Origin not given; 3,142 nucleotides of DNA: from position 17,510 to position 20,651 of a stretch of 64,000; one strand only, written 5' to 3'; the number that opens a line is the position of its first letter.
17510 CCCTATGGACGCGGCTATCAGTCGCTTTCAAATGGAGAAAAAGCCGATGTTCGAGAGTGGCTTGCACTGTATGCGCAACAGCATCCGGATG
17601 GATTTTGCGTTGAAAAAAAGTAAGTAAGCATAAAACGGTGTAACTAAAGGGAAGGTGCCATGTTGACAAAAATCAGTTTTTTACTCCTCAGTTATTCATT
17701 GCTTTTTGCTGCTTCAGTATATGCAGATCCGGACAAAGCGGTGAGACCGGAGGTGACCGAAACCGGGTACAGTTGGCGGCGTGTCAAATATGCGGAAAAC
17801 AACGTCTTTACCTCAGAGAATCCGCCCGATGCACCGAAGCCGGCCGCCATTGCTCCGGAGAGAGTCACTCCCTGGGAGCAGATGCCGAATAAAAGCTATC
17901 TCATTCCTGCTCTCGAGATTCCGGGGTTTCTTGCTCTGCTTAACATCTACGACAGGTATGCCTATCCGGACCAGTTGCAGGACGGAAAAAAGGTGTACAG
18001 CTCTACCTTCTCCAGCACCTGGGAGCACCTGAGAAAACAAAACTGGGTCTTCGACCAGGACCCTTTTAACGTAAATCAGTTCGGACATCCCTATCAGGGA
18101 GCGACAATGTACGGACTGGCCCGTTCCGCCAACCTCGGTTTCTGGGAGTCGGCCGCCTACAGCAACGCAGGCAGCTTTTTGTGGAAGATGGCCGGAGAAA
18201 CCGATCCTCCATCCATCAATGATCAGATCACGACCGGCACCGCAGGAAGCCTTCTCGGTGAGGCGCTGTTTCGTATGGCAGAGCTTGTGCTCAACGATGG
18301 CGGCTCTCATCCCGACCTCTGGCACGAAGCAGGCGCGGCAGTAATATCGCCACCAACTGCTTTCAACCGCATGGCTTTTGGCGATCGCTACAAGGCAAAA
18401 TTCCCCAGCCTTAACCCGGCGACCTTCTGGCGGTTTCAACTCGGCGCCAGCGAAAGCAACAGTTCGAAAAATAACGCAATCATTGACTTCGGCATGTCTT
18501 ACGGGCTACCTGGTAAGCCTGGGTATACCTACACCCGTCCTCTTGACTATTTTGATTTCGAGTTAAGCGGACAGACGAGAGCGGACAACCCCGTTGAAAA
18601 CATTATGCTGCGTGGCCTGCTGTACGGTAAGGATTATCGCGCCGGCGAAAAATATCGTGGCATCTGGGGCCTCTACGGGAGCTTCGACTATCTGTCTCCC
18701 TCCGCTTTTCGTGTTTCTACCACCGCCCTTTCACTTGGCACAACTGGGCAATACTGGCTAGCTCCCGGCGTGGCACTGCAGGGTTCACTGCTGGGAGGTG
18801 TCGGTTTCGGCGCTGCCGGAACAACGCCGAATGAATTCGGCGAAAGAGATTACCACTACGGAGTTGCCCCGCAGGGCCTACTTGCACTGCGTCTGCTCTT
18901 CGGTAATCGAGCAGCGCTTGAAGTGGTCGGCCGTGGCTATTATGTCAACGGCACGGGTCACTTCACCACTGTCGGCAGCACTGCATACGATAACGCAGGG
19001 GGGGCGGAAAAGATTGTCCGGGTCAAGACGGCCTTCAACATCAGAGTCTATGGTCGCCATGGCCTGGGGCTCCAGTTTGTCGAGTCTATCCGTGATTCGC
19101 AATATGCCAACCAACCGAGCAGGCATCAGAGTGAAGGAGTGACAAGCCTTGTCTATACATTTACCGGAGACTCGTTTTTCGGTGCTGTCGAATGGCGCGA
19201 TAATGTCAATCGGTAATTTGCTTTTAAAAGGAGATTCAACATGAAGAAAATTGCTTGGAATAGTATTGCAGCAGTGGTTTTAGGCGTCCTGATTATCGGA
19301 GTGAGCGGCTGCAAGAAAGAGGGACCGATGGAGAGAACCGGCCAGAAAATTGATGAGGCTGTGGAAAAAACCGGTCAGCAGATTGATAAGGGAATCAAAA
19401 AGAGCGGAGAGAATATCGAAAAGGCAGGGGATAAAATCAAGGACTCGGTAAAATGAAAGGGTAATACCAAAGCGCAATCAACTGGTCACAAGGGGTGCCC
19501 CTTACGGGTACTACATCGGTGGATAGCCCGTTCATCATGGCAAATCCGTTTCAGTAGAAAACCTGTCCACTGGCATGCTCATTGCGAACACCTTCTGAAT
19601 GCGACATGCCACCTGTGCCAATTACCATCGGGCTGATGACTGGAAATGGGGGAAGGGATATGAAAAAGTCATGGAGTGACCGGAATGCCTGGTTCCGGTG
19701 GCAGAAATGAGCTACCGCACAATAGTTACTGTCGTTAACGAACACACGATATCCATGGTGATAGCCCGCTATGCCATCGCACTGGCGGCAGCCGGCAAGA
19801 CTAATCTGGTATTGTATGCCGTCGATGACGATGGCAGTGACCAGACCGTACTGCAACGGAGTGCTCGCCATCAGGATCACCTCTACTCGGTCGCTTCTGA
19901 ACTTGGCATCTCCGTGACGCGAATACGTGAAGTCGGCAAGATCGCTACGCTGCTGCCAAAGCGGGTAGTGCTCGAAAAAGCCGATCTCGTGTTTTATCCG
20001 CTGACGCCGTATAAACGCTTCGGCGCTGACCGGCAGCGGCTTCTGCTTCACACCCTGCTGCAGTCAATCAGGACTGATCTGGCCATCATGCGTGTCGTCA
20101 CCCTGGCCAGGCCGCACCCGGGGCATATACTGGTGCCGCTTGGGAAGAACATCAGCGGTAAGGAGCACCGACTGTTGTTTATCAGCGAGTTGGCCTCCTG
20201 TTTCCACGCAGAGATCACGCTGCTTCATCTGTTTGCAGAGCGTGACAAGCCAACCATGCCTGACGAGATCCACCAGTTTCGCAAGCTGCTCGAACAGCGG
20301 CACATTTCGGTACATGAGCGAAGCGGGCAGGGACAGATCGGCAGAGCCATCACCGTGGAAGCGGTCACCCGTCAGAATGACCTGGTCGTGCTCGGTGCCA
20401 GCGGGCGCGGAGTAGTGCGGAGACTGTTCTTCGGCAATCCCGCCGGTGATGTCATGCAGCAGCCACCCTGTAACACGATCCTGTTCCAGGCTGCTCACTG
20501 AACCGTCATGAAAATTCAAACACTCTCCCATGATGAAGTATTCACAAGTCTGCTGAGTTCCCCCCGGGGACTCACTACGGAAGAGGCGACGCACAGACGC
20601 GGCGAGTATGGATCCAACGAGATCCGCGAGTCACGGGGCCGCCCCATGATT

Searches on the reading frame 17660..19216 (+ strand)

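Call 13: search_protein_families(library=pfam, proteins=[window:17660-19216:+], max_evalue=0.01)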
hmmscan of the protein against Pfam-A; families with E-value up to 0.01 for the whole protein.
window:17660-19216:+ (518 aa): 1 family
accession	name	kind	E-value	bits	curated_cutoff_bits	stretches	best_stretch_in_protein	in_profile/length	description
PF13084.11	DUF3943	-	3.8e-32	110.8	27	1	129-231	2-107/108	Domain of unknown function (DUF3943)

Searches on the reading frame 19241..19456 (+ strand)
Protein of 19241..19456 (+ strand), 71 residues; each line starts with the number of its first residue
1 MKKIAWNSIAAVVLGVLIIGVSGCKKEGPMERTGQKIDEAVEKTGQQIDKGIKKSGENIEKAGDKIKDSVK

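Call 69: search_protein_families(library=pfam, proteins=[window:19241-19456:+], max_evalue=0.01)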
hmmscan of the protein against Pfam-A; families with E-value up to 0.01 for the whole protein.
window:19241-19456:+ (71 aa): 2 families
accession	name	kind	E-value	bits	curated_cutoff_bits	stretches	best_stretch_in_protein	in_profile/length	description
PF14013.11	MT0933_antitox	-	0.00025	21.7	27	1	28-69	6-48/49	MT0933-like antitoxin protein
PF12153.13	CAP18_C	-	0.0013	19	20.5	0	53-68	9-24/28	LPS binding domain of CAP18 (C terminal)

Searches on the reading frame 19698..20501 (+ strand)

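Call 13: search_protein_families(library=pfam, proteins=[window:19698-20501:+], max_evalue=0.01)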
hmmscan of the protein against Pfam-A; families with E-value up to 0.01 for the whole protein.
window:19698-20501:+ (267 aa): 1 family
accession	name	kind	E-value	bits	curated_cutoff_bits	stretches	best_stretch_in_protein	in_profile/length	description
PF00582.32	Usp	-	1.3e-15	58.6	24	1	157-262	17-139/141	Universal stress protein family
